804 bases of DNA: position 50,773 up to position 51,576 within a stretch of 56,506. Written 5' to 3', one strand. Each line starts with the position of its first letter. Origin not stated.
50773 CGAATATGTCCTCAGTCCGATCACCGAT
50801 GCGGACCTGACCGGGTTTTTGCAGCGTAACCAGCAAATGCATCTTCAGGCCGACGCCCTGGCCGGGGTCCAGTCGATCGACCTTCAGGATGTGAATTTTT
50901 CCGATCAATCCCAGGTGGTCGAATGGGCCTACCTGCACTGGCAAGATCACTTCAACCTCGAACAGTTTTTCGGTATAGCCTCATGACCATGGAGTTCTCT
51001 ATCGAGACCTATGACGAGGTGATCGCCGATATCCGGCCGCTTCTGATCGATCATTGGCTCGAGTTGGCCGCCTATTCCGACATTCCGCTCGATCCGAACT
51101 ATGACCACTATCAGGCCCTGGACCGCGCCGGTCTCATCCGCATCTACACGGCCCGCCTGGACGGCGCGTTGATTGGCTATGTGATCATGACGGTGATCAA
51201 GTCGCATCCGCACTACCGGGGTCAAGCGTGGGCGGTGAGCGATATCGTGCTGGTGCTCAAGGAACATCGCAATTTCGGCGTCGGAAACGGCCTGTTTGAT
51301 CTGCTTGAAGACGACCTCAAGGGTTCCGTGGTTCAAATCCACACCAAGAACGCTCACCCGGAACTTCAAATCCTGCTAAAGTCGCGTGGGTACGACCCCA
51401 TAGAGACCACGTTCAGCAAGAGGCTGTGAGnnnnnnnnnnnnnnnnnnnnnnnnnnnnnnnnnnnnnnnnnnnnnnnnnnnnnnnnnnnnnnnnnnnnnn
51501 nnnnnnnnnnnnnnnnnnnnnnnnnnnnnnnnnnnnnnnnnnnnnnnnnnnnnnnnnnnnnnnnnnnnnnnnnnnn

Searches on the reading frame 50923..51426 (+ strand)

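Call 11: search_protein_families(library=phrogs, proteins=[window:50923-51426:+], max_evalue=0.01)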
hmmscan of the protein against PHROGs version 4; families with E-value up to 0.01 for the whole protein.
window:50923-51426:+ (168 aa): 2 families
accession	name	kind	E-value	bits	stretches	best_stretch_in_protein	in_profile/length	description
phrog_1249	-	other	3.7e-09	37.6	1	32-166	17-155/180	acetyltransferase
phrog_3810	-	other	0.0051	17.8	1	71-161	60-146/155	acetyltransferase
